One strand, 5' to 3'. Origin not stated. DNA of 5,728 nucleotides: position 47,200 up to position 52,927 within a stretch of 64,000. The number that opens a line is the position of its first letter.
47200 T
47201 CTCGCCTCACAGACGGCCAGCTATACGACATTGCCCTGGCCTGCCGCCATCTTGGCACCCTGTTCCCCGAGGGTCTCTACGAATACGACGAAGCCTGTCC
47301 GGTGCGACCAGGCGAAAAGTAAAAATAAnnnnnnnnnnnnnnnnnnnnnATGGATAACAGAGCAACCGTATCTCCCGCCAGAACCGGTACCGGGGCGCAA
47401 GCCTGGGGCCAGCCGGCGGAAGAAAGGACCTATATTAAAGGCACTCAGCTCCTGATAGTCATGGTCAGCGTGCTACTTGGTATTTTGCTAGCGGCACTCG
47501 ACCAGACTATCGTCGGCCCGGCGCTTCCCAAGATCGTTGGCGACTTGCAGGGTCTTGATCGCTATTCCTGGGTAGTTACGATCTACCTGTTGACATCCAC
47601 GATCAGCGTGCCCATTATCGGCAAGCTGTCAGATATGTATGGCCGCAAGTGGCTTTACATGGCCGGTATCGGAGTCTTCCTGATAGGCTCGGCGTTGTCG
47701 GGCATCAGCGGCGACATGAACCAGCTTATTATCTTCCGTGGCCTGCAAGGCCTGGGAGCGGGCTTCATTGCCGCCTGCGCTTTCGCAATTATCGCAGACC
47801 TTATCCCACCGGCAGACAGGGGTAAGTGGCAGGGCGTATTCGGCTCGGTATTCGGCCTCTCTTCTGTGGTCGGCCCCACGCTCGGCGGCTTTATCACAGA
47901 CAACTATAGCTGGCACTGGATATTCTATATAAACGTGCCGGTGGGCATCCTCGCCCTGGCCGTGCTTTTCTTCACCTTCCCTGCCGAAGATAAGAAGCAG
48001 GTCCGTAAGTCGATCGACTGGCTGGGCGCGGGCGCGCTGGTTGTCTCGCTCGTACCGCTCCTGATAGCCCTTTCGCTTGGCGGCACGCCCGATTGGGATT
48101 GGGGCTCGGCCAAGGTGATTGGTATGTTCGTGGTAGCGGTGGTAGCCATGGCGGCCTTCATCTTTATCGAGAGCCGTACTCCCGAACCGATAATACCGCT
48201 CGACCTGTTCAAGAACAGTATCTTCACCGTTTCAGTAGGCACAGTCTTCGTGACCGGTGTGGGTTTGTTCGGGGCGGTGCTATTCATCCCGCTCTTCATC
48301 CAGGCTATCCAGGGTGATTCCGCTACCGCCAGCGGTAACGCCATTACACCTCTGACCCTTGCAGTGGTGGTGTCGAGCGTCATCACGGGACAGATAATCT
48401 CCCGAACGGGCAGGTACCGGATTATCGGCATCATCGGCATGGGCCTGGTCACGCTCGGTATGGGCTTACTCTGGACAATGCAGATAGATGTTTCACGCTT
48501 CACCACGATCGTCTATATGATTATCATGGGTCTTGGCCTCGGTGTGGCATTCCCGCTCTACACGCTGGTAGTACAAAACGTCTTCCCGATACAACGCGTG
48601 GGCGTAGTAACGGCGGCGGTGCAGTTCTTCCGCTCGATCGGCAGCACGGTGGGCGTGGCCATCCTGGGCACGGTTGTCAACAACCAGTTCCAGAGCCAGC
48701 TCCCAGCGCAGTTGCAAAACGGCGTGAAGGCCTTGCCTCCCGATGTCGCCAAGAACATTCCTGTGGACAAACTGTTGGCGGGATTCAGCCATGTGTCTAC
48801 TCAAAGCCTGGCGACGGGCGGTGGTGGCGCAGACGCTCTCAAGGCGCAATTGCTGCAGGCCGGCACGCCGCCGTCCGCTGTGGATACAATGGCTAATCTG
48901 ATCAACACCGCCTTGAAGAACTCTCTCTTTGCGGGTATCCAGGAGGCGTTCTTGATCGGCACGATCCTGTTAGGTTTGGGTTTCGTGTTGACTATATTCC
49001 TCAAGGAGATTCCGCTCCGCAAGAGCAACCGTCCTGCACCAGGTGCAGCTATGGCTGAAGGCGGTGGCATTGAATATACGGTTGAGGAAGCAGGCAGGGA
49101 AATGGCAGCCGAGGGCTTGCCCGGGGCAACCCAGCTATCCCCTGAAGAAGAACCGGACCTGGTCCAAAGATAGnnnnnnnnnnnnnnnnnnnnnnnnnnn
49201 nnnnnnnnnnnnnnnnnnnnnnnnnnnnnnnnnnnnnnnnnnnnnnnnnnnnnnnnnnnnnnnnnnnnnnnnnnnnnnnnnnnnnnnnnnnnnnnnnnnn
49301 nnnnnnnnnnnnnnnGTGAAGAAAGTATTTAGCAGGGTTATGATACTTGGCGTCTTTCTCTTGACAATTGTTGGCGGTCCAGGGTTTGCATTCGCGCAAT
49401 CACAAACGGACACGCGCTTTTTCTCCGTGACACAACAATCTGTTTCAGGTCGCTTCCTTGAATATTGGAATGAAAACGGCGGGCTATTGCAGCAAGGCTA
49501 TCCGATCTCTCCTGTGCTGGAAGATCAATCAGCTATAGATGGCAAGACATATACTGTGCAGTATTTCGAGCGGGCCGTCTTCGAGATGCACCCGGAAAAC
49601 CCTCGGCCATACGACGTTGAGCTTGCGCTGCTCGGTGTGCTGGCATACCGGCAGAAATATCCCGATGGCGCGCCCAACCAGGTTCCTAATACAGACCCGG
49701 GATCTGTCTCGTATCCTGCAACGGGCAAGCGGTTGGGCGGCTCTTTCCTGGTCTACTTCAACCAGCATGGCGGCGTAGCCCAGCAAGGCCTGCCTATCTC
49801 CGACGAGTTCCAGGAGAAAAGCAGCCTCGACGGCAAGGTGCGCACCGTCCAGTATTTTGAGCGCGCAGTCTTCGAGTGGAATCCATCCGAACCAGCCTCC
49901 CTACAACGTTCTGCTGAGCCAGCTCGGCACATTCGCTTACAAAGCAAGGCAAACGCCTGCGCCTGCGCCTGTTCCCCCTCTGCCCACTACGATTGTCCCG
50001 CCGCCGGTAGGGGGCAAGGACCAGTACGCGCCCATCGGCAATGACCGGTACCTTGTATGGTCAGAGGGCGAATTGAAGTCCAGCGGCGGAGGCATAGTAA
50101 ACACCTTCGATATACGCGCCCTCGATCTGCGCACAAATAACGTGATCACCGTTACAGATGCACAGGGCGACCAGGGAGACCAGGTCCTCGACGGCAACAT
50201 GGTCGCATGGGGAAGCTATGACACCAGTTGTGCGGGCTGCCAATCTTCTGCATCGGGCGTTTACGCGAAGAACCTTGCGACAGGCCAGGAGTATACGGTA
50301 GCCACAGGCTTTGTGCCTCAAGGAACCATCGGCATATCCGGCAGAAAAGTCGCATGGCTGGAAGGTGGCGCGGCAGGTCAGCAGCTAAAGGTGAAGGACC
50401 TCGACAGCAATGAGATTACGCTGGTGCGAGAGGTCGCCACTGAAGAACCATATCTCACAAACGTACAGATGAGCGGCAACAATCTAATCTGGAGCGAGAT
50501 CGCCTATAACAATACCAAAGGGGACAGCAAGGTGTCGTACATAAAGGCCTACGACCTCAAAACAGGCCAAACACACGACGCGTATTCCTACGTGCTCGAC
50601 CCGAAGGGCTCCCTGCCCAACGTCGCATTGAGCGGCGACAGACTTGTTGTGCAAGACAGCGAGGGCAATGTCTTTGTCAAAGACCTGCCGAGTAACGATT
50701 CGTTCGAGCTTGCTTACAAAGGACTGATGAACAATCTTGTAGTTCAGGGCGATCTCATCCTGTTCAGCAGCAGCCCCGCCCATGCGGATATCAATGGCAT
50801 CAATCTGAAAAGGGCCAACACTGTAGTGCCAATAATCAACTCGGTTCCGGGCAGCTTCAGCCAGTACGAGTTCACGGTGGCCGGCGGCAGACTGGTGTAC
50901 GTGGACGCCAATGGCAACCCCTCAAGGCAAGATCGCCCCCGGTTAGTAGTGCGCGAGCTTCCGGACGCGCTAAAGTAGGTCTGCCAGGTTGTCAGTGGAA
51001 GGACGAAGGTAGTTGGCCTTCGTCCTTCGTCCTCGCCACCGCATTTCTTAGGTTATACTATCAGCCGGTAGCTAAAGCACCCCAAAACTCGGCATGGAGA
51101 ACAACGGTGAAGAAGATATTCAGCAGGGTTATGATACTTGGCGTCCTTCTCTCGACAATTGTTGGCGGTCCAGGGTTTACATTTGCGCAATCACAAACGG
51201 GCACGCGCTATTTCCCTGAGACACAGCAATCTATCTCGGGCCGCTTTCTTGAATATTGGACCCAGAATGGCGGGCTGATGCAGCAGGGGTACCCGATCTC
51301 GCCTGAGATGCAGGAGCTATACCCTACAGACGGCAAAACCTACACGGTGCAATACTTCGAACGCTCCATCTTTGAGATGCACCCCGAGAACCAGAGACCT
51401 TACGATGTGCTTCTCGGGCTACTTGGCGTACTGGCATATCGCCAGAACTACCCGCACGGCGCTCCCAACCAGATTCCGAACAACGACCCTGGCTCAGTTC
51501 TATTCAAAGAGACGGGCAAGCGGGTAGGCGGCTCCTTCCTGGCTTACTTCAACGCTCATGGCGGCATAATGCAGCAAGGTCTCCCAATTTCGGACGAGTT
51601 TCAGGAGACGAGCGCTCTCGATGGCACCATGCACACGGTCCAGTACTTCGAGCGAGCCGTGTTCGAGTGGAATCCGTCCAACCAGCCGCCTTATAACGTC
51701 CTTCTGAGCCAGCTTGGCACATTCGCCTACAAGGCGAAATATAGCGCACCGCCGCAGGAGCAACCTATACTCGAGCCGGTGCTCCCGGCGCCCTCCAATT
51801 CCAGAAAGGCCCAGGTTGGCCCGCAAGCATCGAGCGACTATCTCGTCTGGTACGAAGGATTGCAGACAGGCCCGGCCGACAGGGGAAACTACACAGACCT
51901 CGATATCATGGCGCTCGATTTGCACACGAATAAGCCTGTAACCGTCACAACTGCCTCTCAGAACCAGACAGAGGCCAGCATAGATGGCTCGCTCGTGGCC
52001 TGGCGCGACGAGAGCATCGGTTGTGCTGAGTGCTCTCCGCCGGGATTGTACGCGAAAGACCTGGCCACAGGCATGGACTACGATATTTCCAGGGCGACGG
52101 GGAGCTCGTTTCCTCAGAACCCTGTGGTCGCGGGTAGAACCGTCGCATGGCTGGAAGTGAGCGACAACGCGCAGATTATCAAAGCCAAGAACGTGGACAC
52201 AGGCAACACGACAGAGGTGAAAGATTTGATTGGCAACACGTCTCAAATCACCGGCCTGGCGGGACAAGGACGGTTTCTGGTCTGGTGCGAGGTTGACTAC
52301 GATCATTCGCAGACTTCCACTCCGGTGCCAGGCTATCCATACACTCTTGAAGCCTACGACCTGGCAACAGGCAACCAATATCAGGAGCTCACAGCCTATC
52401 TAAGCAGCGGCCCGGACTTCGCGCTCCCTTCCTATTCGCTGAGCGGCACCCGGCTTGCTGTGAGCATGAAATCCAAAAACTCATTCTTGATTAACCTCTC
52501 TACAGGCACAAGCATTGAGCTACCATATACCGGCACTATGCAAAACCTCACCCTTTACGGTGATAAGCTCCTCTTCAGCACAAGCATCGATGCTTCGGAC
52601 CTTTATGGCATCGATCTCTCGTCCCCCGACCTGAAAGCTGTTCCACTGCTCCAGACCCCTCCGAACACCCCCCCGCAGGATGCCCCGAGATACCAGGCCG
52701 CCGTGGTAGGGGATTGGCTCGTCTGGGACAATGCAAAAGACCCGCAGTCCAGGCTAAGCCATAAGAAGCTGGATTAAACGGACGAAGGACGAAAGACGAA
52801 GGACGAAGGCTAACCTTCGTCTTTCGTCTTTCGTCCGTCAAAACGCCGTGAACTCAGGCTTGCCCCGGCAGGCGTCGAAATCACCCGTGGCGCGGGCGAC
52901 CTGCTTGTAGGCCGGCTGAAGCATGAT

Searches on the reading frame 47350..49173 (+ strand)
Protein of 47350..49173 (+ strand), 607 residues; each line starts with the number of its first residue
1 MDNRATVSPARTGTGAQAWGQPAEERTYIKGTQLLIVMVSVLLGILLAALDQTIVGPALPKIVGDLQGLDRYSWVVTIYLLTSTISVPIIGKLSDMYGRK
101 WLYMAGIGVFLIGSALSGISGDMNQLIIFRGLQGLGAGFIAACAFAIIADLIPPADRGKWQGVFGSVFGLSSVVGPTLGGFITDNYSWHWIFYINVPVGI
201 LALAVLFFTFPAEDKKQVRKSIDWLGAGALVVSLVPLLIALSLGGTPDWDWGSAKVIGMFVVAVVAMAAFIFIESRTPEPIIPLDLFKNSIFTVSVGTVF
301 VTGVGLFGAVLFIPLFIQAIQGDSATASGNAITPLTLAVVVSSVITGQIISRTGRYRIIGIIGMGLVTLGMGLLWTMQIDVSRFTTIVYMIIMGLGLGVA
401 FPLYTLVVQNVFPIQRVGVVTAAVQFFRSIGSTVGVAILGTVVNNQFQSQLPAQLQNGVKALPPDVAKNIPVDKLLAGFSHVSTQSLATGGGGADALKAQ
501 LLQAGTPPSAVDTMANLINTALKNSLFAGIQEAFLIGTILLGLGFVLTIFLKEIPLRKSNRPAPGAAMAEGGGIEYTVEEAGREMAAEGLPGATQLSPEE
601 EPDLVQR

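Call 70: search_protein_families(library=pfam, proteins=[window:47350-49173:+], max_evalue=0.00001)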
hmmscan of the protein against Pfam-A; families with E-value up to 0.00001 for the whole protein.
window:47350-49173:+ (607 aa): 3 families
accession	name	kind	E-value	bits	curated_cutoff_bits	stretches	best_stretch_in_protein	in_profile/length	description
PF07690.21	MFS_1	-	1e-59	202.7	33.4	1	42-435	2-346/347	Major Facilitator Superfamily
PF06609.19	TRI12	-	1.5e-16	60.4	23.2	1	55-459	63-481/599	Fungal trichothecene efflux pump (TRI12)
PF00083.30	Sugar_tr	-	2.3e-16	60.2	22.3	1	71-208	47-190/452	Sugar (and other) transporter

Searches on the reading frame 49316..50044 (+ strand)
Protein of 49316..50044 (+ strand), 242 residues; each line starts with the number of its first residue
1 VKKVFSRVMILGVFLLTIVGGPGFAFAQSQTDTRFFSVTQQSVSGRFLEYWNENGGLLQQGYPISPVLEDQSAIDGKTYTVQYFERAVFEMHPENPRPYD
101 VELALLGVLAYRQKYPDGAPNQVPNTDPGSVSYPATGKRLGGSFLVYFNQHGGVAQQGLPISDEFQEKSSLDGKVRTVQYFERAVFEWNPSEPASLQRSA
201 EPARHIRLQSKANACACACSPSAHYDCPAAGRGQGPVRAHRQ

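Call 3: search_protein_families(library=pfam, proteins=[window:49316-50044:+], max_evalue=1)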
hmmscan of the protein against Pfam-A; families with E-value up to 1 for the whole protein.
window:49316-50044:+ (242 aa): 2 families
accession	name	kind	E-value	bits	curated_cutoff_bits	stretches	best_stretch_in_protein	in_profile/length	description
PF18298.6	NusG_add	-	0.0084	16.8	27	1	155-186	53-84/109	NusG additional domain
PF05926.16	Phage_GPL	-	0.22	11.9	27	0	72-91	66-85/139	Phage head completion protein (GPL)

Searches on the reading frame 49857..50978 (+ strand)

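Call 3: search_protein_families(library=pfam, proteins=[window:49857-50978:+], max_evalue=1)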
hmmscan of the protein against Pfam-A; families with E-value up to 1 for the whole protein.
window:49857-50978:+ (373 aa): 2 families
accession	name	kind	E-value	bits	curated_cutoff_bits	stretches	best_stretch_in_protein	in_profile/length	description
PF11725.13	AvrE_T3Es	-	0.096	10.3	24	1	248-288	253-293/1513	AvrE-family Type-III effector proteins (T3Es)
PF20146.4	NRF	-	0.19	12.5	27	1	88-131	11-53/121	Nose resistant-to-fluoxetine protein, N-terminal domain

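Call 39: search_protein_families(library=pfam, proteins=[window:49950-50978:+], max_evalue=0.1)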
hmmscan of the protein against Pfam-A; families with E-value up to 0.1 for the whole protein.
window:49950-50978:+ (342 aa): 1 family
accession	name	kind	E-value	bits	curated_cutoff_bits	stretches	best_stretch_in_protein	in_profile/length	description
PF11725.13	AvrE_T3Es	-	0.084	10.5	24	0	217-257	253-293/1513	AvrE-family Type-III effector proteins (T3Es)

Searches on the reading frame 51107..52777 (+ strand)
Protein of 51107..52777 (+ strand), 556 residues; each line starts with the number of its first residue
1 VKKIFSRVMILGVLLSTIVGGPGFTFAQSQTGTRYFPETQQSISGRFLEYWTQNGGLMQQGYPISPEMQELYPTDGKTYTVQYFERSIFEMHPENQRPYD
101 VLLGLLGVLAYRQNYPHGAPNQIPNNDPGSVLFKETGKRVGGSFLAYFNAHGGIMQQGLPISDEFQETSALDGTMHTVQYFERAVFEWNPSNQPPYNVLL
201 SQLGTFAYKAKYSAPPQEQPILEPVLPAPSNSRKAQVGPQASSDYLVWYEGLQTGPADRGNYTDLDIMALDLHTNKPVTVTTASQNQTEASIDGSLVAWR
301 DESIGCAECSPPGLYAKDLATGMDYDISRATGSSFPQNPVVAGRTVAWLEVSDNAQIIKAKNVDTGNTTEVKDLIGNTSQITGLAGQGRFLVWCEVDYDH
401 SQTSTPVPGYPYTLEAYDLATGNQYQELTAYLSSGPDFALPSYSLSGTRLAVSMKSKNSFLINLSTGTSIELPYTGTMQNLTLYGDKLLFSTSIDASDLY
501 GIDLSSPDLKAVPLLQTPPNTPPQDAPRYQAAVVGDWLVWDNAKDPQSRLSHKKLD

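Call 3: search_protein_families(library=pfam, proteins=[window:51107-52777:+], max_evalue=1)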
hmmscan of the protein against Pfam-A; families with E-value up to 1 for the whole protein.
window:51107-52777:+ (556 aa): 2 families
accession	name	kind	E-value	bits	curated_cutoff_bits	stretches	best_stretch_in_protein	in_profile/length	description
PF19382.4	DUF5957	-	0.039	14.4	23.8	1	10-37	14-41/59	Family of unknown function (DUF5957)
PF18298.6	NusG_add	-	0.25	12.1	27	1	155-189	53-87/109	NusG additional domain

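Call 11: search_protein_families(library=ncbifam, proteins=[window:51107-52777:+], max_evalue=1)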
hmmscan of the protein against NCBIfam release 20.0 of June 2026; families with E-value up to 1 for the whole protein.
window:51107-52777:+ (556 aa): 1 family
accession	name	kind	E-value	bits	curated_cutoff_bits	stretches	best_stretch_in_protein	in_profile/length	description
TIGR04275.1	beta_prop_Msarc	repeat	4.9e-07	29.4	85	1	279-305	3-29/40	beta-propeller repeat protein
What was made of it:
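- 51107..52777 (+): g6 gene: signal peptide, module, uncharacterised C-terminal domain that may be a beta-propeller. NCBIfam beta_prop_Msarc repeat 29.4 bits against a cut-off of 85 (call 11).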

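Call 36: find_encoding_contigs(protein=window:51107-52777:+, flank=1000, max_places=3)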
Protein window:51107-52777:+ (556 aa): no gene with exactly this product is on record in the collection.
